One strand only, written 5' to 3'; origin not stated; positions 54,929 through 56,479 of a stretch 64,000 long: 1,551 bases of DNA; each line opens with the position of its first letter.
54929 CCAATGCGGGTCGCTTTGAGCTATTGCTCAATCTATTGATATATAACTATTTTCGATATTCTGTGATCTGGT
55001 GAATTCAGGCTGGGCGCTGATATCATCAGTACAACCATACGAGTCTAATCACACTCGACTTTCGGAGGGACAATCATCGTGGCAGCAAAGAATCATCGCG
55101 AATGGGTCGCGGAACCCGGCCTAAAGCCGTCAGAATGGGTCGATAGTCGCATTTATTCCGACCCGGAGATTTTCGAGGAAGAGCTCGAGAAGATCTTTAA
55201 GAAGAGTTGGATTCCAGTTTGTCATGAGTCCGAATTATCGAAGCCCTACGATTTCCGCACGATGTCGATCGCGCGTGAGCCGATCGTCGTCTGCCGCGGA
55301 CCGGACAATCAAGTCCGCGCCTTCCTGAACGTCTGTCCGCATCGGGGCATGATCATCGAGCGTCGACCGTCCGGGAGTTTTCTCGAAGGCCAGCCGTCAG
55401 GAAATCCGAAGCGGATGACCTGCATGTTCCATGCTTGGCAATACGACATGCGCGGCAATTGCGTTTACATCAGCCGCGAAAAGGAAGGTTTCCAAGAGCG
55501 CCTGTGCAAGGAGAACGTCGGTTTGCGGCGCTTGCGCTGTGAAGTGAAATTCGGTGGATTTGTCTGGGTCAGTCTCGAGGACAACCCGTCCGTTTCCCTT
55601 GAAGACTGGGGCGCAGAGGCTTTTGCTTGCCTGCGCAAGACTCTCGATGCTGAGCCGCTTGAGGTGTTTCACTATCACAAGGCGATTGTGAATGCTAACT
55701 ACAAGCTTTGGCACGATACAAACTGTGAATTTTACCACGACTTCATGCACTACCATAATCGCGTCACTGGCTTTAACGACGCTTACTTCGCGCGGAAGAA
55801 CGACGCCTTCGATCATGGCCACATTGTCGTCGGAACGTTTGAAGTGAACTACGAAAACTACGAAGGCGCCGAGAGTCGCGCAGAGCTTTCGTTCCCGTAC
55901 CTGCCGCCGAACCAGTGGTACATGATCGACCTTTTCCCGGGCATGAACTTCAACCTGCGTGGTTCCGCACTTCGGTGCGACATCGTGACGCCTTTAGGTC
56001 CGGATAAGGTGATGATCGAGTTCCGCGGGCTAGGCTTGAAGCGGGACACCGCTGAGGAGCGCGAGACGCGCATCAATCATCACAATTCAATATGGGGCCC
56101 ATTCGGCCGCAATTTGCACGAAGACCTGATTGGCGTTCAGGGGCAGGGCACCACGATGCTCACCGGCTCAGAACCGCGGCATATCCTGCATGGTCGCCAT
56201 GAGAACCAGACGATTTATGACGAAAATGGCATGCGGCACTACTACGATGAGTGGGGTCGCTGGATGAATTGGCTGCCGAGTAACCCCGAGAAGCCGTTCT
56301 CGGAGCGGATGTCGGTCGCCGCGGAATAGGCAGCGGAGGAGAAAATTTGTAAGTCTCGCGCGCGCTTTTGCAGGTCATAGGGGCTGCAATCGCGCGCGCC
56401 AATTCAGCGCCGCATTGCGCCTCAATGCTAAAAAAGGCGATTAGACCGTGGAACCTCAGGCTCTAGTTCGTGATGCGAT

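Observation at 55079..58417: Methanesulfonate monooxygenase operon msmABCD recognised by the CXH-X26-CXXH Rieske spacing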

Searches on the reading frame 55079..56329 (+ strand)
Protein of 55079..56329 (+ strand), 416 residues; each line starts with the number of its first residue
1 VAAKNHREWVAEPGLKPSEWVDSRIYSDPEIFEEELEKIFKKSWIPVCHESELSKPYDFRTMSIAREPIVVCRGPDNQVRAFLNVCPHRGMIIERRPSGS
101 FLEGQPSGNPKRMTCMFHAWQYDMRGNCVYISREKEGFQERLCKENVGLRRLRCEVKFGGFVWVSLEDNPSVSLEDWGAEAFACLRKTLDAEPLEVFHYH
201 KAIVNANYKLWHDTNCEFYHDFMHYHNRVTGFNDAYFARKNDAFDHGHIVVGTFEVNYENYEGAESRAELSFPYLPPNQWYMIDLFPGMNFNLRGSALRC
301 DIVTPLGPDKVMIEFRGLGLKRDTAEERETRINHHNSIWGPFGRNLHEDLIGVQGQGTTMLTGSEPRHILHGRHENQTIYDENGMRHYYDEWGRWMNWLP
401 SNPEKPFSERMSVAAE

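Call 4: search_protein_families(library=pfam, proteins=[window:55079-56329:+])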
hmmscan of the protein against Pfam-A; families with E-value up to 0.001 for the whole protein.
window:55079-56329:+ (416 aa): 2 families
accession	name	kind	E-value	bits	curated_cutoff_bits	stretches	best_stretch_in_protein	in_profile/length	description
PF00355.32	Rieske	-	1.4e-17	63.8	20.3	1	43-133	1-80/88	Rieske [2Fe-2S] domain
PF00848.25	Ring_hydroxyl_A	-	2.8e-08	34.4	24.9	1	194-397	4-207/208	Ring hydroxylating alpha subunit (catalytic domain)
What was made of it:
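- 55079..56329 (+): msmA, hydroxylase alpha subunit (416 aa, 48.6 kDa): Rieske domain plus catalytic domain. Pfam Rieske + Ring_hydroxyl_A (call 4).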

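Call 6: find_homologous_proteins(query=window:55079-56329:+, max_evalue=1e-10)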
Query window:55079-56329:+ (416 aa): 1348 proteins with E <= 1e-10 among 2319 candidates; the best 120 are listed.
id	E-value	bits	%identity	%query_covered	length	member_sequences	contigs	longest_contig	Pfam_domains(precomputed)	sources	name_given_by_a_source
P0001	6.9e-272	920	89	100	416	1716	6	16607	PF00355.33,PF00848.26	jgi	-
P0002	1.6e-261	886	86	100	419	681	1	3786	PF00355.33,PF00848.26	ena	-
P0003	3.6e-249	845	83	100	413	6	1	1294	PF00355.33,PF00848.26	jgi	-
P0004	3.6e-248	842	82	100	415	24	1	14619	PF00355.33,PF00848.26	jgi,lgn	jgi:methanesulfonate monooxygenase large subunit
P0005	7.6e-247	838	80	100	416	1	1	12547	PF00355.33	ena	-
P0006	1.2e-246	837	84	98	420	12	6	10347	PF00355.33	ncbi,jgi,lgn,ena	ncbi:MAG: aromatic ring-hydroxylating dioxygenase subunit alpha [Beijerinckiaceae bacterium]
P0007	1.7e-246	837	82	98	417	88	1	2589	PF00355.33,PF00848.26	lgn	-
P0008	2.4e-246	836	80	100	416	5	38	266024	PF00355.33,PF00848.26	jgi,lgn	jgi:methanesulfonate monooxygenase large subunit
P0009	4.3e-246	835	80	100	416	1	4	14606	PF00355.33,PF00848.26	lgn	-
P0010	1.5e-243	827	79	100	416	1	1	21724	PF00355.33,PF00848.26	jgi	jgi:methanesulfonate monooxygenase large subunit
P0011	2.4e-242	823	80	100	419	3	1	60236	PF00355.33,PF00848.26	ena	-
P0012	3.8e-242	822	78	100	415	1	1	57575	PF00355.33,PF00848.26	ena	-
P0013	4.5e-242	822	78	100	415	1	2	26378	PF00355.33,PF00848.26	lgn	-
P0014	7.9e-242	821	78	100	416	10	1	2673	PF00355.33,PF00848.26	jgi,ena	-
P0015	1.9e-241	820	92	87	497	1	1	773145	PF00355.33,PF00848.26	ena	-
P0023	8.7e-235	798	82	94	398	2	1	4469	PF00355.33,PF00848.26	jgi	jgi:methanesulfonate monooxygenase large subunit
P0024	1.1e-234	798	77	100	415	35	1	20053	PF00355.33,PF00848.26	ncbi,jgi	-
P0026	8.8e-233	791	77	100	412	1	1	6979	PF00355.33,PF00848.26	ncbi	-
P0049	6.0e-222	756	74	98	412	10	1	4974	PF00355.33,PF00848.26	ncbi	-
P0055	4.7e-220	749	73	98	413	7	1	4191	PF00355.33,PF00848.26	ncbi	-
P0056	6.2e-220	749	73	98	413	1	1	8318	PF00355.33,PF00848.26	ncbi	-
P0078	1.8e-215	734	73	98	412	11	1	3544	PF00355.33,PF00848.26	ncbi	-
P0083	1.9e-214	731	72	98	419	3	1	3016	PF00355.33,PF00848.26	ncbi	-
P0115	3.0e-209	714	70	98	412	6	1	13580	PF00355.33,PF00848.26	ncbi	-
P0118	4.1e-208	710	70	100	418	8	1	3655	PF00355.33,PF00848.26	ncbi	-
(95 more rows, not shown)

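Call 7: search_protein_families(library=ncbifam, proteins=[window:55079-56329:+], max_evalue=0.001)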
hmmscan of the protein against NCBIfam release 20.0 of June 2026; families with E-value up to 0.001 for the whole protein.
window:55079-56329:+ (416 aa): 6 families
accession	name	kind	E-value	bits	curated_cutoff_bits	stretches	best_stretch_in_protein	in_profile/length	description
TIGR03228.1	anthran_1_2_A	equivalog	6.9e-33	114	671.9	1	25-230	20-218/438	anthranilate 1,2-dioxygenase large subunit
NF042946.1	3PPDioc_HcaE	equivalog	2.6e-30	105.8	830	1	21-220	16-209/450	3-phenylpropionate/cinnamic acid dioxygenase subunit alpha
NF058607.1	GlBtMonoOxGbcA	equivalog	2e-25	89.1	670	1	24-243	36-243/420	glycine betaine monooxygenase oxygenase subunit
NF041684.1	ant_diox_AndAc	equivalog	1.1e-24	86.8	750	1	21-233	23-229/418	anthranilate 1,2-dioxygenase large subunit AndAc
TIGR03229.1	benzo_1_2_benA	equivalog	5.5e-24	84.8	780.95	1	22-224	17-214/433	benzoate 1,2-dioxygenase large subunit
NF052579.1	BetMthstMoxSdmAMthl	equivalog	3e-12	46.2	600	1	47-228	21-182/351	4beta-methylsterol monooxygenase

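Call 11: find_related_loci(query=window:55079-56329:+, collection=genome_contigs, flank=10000)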
Query window:55079-56329:+ (416 aa) in genome_contigs; peptide patterns used: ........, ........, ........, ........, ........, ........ (x = any residue, [..] = any of these).
266 stretches matched a pattern; 234 encode a relative of the query (tblastn E <= 1e-3); the best 80 are kept; 80 distinct loci.
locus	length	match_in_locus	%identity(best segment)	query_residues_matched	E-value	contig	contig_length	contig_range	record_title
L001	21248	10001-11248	94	1-416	0e+0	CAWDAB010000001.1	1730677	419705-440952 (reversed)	MAG: uncultured Alphaproteobacteria bacterium isolate MFD01721.bin.1.113 genome assembly, contig: contig_10159, whole ge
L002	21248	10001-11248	91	1-416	0e+0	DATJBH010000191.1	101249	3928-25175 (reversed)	MAG TPA_asm: Xanthobacteraceae bacterium isolate SMAG_U15349 k141_4006850, whole genome shotgun sequence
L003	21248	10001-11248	90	1-416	0e+0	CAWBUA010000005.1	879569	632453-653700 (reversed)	MAG: uncultured Alphaproteobacteria bacterium isolate MFD05502.bin.1.117 genome assembly, contig: contig_41019, whole ge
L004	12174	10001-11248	90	1-416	0e+0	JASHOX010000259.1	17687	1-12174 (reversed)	MAG: Xanthobacteraceae bacterium isolate JOPF034 JOPF_AWAY_contig_1220229, whole genome shotgun sequence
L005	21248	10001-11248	89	1-416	0e+0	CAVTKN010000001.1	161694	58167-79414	MAG: uncultured Alphaproteobacteria bacterium isolate MFD05513.bin.1.202 genome assembly, contig: contig_19628, whole ge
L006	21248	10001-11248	90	1-416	0e+0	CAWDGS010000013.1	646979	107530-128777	MAG: uncultured Alphaproteobacteria bacterium isolate MFD06298.bin.1.142 genome assembly, contig: contig_60874, whole ge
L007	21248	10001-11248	89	1-416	0e+0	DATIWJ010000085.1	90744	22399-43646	MAG TPA_asm: Pseudolabrys sp. isolate SMAG_U15220 k141_4116808, whole genome shotgun sequence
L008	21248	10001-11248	88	1-416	0e+0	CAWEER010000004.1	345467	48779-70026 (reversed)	MAG: uncultured Alphaproteobacteria bacterium isolate MFD01138.bin.1.24 genome assembly, contig: contig_3323, whole geno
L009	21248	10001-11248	89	1-416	0e+0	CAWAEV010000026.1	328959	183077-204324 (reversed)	MAG: uncultured Alphaproteobacteria bacterium isolate MFD05377.bin.1.218 genome assembly, contig: contig_55818, whole ge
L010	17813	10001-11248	89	1-416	0e+0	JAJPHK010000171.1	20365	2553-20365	MAG: Alphaproteobacteria bacterium isolate Centralia_MAG_164 k107_35624217, whole genome shotgun sequence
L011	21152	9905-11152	88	1-416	0e+0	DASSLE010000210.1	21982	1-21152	MAG TPA_asm: Pseudolabrys sp. isolate SMAG_U1162 k141_71160, whole genome shotgun sequence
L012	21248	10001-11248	89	1-416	0e+0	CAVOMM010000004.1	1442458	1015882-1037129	MAG: uncultured Alphaproteobacteria bacterium isolate MFD00008.bin.1.91 genome assembly, contig: contig_22294, whole gen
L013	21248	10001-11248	88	1-416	0e+0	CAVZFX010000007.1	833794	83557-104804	MAG: uncultured Alphaproteobacteria bacterium isolate MFD05512.bin.1.62 genome assembly, contig: contig_27374, whole gen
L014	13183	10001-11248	88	1-416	0e+0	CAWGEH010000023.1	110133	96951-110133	MAG: uncultured Alphaproteobacteria bacterium isolate MFD02159.bin.1.34 genome assembly, contig: contig_45039, whole gen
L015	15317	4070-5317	88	1-416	0e+0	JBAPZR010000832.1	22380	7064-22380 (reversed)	MAG: Xanthobacteraceae bacterium isolate MFD00006_ilm_asm_bin3 k127_171041, whole genome shotgun sequence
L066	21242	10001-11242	82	1-416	0e+0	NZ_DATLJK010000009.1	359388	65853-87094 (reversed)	MAG: Hansschlegelia sp. isolate SMAG_U13694 k141_154, whole genome shotgun sequence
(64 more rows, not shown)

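Call 12: list_cluster_members(proteins=[P0024, P0026, P0049, P0055, P0056, P0078, P0083, P0115, P0118, P0006])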
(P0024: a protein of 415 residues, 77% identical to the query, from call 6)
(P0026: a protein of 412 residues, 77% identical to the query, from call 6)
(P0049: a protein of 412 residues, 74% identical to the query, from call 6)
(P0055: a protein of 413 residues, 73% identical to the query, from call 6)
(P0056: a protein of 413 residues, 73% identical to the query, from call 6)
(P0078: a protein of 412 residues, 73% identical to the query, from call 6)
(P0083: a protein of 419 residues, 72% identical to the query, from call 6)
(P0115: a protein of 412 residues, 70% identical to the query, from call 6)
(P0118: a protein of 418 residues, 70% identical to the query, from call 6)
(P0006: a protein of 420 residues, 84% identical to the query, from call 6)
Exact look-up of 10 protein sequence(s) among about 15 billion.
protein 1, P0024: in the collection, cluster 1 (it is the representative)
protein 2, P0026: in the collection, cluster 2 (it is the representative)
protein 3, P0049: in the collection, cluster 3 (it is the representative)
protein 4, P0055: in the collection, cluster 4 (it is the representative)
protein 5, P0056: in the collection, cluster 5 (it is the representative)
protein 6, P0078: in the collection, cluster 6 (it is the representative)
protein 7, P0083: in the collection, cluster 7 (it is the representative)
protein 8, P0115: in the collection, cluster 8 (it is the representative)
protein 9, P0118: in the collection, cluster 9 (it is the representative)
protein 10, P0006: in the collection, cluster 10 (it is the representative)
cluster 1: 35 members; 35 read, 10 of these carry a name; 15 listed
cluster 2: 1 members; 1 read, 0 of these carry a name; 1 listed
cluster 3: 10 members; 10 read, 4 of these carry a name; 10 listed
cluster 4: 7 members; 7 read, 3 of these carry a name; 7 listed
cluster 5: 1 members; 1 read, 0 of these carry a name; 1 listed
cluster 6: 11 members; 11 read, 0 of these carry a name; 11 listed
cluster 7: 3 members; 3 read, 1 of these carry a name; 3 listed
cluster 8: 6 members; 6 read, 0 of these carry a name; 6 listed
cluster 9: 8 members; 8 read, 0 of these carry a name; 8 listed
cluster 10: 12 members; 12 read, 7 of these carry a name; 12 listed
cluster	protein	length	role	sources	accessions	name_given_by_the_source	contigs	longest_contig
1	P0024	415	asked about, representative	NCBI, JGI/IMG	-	-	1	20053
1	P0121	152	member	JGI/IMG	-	methanesulfonate monooxygenase large subunit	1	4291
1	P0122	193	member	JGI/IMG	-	methanesulfonate monooxygenase large subunit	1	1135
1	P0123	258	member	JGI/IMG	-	methanesulfonate monooxygenase large subunit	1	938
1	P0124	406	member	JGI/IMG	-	methanesulfonate monooxygenase large subunit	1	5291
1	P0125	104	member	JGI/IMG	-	methanesulfonate monooxygenase large subunit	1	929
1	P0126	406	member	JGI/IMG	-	methanesulfonate monooxygenase large subunit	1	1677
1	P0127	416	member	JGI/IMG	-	methanesulfonate monooxygenase large subunit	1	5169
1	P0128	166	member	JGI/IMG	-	methanesulfonate monooxygenase large subunit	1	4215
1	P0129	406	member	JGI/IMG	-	methanesulfonate monooxygenase large subunit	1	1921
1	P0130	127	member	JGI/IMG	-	methanesulfonate monooxygenase large subunit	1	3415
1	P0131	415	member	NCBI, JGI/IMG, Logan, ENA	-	-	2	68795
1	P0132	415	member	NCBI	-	-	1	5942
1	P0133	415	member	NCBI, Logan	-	-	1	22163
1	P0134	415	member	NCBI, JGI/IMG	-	-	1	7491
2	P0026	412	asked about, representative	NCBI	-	-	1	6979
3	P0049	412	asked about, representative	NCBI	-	-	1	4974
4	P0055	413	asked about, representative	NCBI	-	-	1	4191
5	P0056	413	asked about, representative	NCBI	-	-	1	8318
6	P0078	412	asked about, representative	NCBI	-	-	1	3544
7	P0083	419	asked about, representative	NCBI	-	-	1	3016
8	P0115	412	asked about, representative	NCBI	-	-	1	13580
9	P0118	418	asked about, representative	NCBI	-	-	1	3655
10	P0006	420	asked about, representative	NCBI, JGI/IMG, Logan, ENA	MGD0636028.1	MAG: aromatic ring-hydroxylating dioxygenase subunit alpha [Beijerinckiaceae bacterium]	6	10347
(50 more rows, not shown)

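Call 17: search_solved_structures(query=window:55079-56329:+, max_evalue=0.001, show_alignments=1)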
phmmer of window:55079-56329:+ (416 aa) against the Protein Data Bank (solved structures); distinct sequences matched with E-value up to 0.001: 33.
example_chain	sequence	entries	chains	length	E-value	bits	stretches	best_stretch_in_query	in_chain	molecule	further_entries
8k0a_A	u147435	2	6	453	3.4e-26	95.6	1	21-221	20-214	3-phenylpropionate/cinnamic acid dioxygenase subunit alpha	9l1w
3en1_A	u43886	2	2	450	1.5e-25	93.4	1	21-220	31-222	Benzene 1,2-dioxygenase subunit alpha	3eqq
1uli_A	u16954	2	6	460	1.6e-25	93.3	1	21-220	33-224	biphenyl dioxygenase large subunit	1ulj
1wql_A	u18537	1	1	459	5.2e-25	91.7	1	21-142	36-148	iron-sulfur protein large subunit of cumene dioxygenase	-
6y9c_A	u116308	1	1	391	3.7e-24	88.8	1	20-220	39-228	Carnitine monooxygenase oxygenase subunit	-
6y8j_A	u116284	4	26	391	4.4e-24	88.6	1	20-177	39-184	Carnitine monooxygenase oxygenase subunit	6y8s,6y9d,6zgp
3gzx_A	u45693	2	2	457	1.3e-23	87.1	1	21-142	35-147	Biphenyl dioxygenase subunit alpha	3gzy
2b1x_A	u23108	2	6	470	1.8e-22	83.3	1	18-229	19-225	naphthalene dioxygenase large subunit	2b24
7vju_A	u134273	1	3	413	2e-22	83.2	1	23-226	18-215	Rieske (2Fe-2S) domain protein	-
2xsh_A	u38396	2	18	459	2.5e-22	82.8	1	20-142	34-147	BIPHENYL DIOXYGENASE SUBUNIT ALPHA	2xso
2xr8_A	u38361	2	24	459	2.5e-22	82.8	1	20-142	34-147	BIPHENYL DIOXYGENASE SUBUNIT ALPHA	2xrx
2yfi_A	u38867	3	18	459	2.6e-22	82.8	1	20-142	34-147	BIPHENYL DIOXYGENASE SUBUNIT ALPHA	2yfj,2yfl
5aeu_A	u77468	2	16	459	2.6e-22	82.8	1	20-142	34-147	BIPHENYL DIOXYGENASE SUBUNIT ALPHA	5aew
7q04_D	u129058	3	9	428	5.5e-22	81.7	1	23-226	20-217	Terephthalate 1,2-dioxygenase, terminal oxygenase component subunit alpha 2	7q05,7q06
5xbp_A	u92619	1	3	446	4.5e-21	78.7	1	24-214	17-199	3NT oxygenase alpha subunit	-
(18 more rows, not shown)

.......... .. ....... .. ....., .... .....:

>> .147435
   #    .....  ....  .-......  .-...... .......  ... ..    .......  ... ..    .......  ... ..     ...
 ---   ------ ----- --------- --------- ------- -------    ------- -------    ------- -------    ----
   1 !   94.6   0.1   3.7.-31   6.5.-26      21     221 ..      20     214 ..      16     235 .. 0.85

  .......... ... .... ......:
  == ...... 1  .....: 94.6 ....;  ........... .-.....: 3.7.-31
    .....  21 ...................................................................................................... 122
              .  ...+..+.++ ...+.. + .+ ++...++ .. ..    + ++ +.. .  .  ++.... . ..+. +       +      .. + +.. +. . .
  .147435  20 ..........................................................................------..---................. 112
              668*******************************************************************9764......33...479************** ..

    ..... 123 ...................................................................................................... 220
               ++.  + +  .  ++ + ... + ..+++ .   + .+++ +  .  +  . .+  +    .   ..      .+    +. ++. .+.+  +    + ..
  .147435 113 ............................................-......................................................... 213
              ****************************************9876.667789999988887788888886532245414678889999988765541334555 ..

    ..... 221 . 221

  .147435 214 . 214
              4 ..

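Call 42: search_protein_representatives(protein=window:55079-56329:+)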
Query: 416 residues. Proteins with E-value up to 0.001 (for the whole library): 10448; up to 1e-10: 3575; up to 1e-30: 81. The best 150 are listed.
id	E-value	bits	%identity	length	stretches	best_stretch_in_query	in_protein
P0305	1.2e-147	509.1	65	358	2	151-406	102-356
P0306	2.1e-123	429.2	47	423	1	4-401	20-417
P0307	3.9e-104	365.7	72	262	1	150-356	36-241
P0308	3.7e-99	349.3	58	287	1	19-288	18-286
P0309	2.6e-98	346.5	56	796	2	32-343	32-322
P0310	3.9e-91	322.8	85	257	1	174-331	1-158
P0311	3.3e-90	319.8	52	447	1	79-377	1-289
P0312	6.7e-86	305.6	38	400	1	1-405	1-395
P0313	2.6e-79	283.9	60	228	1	193-398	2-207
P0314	4.3e-75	270.0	37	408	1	6-408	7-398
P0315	2.5e-73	264.1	52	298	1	3-232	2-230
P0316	4.4e-73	263.3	37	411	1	4-404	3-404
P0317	9.8e-72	258.9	39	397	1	9-401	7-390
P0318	1.2e-67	245.4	51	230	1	7-237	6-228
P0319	3.2e-64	234.1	63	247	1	6-160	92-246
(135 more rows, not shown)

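Call 44: find_encoding_contigs(protein=window:55079-56329:+, flank=2000, max_places=3)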
Protein window:55079-56329:+ (416 aa): no gene with exactly this product is on record in the collection.
